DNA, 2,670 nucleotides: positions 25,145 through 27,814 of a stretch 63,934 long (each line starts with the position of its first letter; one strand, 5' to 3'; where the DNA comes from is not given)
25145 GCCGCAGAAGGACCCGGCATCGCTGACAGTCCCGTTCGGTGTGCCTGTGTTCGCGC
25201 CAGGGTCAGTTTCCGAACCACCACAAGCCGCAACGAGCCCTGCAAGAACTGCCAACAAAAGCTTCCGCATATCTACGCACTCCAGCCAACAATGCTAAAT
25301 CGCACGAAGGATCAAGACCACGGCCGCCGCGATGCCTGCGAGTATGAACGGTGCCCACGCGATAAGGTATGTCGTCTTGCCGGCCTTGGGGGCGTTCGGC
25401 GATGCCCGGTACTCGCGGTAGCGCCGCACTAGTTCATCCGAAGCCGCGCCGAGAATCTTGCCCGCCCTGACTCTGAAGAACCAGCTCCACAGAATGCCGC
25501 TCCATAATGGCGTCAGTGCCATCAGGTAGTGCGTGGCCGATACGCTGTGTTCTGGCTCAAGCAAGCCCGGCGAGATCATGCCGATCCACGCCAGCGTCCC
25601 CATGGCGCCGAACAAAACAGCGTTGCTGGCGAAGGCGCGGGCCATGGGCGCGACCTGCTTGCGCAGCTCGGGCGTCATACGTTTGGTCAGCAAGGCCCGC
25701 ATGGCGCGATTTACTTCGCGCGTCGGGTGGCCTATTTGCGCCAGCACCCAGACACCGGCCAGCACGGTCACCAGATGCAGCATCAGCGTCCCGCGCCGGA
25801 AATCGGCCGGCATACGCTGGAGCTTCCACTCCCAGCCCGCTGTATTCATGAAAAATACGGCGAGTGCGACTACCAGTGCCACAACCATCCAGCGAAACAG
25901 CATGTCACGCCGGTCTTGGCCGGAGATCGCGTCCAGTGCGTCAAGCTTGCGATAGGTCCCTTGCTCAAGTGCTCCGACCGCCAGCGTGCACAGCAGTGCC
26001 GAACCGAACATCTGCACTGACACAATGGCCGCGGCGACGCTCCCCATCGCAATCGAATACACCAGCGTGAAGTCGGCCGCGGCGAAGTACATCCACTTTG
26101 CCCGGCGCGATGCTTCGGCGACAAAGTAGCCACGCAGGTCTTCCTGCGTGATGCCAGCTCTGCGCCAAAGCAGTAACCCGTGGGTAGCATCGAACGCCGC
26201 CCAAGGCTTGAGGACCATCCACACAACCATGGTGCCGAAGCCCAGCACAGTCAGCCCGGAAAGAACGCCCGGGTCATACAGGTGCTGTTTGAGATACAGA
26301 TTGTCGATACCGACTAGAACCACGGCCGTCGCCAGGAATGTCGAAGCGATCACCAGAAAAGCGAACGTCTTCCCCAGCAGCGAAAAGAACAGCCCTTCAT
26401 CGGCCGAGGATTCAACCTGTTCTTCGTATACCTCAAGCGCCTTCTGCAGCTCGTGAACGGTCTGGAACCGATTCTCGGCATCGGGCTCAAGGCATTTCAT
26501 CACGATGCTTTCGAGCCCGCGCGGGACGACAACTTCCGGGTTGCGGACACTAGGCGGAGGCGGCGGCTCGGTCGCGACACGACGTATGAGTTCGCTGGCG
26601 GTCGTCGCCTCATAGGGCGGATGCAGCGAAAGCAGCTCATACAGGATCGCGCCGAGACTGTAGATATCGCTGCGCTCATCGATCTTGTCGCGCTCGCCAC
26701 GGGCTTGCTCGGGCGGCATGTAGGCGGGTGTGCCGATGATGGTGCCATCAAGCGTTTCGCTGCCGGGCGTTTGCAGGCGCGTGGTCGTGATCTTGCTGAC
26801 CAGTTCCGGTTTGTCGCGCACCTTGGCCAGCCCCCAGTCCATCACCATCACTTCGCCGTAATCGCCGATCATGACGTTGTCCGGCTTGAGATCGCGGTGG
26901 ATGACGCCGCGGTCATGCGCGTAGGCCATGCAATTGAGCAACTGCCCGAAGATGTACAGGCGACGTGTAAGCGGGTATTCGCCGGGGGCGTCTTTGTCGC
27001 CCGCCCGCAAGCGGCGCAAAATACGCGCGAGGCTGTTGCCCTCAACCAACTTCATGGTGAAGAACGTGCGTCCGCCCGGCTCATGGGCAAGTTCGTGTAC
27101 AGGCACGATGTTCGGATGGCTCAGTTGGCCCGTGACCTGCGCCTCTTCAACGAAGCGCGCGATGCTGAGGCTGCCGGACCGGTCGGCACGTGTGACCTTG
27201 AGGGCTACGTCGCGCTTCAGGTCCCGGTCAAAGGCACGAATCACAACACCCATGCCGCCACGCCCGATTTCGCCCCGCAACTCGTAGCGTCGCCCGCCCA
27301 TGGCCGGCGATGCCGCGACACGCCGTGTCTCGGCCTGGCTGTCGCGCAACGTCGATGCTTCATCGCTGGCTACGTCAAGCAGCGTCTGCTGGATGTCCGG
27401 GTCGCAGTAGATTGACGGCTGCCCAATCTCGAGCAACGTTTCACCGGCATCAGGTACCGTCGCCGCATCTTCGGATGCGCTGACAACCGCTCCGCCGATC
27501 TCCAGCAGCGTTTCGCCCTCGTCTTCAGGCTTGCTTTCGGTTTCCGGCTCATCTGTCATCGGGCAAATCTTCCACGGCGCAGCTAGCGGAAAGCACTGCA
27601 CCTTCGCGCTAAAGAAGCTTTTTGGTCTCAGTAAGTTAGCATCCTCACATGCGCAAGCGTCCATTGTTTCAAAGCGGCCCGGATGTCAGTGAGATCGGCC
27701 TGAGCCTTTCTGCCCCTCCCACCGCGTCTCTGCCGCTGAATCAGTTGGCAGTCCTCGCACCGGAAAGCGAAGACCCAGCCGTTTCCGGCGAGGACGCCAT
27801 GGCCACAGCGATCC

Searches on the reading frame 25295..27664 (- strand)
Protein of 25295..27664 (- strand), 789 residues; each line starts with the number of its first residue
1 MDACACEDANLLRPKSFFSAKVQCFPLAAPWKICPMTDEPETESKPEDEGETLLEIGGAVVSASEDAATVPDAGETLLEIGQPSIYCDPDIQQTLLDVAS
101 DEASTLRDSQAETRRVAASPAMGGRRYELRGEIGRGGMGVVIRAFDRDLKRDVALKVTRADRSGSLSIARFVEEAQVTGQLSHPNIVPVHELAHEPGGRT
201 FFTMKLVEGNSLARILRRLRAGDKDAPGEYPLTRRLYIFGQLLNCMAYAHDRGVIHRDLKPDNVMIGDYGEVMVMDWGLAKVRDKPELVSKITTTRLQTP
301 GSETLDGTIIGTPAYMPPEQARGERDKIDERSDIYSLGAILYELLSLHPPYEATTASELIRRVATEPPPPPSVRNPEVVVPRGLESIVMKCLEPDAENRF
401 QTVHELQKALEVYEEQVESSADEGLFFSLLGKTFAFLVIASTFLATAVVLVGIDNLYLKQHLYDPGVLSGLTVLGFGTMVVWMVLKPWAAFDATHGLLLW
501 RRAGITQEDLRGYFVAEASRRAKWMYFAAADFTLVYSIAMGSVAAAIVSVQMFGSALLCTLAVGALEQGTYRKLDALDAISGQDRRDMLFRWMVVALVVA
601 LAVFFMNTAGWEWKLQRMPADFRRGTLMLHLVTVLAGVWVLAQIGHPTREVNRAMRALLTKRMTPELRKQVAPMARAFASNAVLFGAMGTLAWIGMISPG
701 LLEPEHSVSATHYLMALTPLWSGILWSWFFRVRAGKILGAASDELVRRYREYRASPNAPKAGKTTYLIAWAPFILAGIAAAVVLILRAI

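Call 77: search_protein_families(library=ncbifam, proteins=[window:25295-27664:-], max_evalue=1e-10)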
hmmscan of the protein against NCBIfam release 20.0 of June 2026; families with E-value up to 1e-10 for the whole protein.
window:25295-27664:- (789 aa): 10 families
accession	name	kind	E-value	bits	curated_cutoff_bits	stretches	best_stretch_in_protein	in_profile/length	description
NF033483.0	PknB_PASTA_kin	equivalog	3.2e-68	231.1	450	1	122-419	4-274/563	Stk1 family PASTA domain-containing Ser/Thr kinase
NF009651.0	PRK13184.1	equivalog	3e-64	217.4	839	1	126-413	3-290/932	serine/threonine-protein kinase PknD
NF052427.1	StpK7MSMEG_1200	equivalog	1.7e-43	149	900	1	126-416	8-272/601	serine/threonine protein kinase StpK7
NF047741.1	antiphage_MADS6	equivalog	5.8e-40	137.4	460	2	227-418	293-465/612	methylation-associated defense system protein kinase MAD6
NF038150.1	lanthi_synth_IV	equivalog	1.6e-31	109.5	650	1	110-416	173-459/851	class IV lanthionine synthetase LanL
TIGR03903.1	TOMM_kin_cyc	equivalog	4.9e-30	104.2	705.75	1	151-406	4-240/1267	TOMM system kinase/cyclase fusion protein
NF033442.0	BREX_PglW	equivalog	1.1e-27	96.3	990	1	232-421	311-494/1391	BREX system serine/threonine kinase PglW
NF053615.1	SerThrKinAfsKStmc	equivalog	3.4e-15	55.8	1300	1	127-410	15-264/809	protein serine/threonine kinase AfsK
NF038151.1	lanthi_synth_III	equivalog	1.7e-12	46.6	575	1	127-287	222-390/833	class III lanthionine synthetase LanKC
NF043056.1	T4SS_LegK1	equivalog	8.6e-12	44.4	550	1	194-344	148-283/516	Dot/Icm T4SS effector kinase LegK1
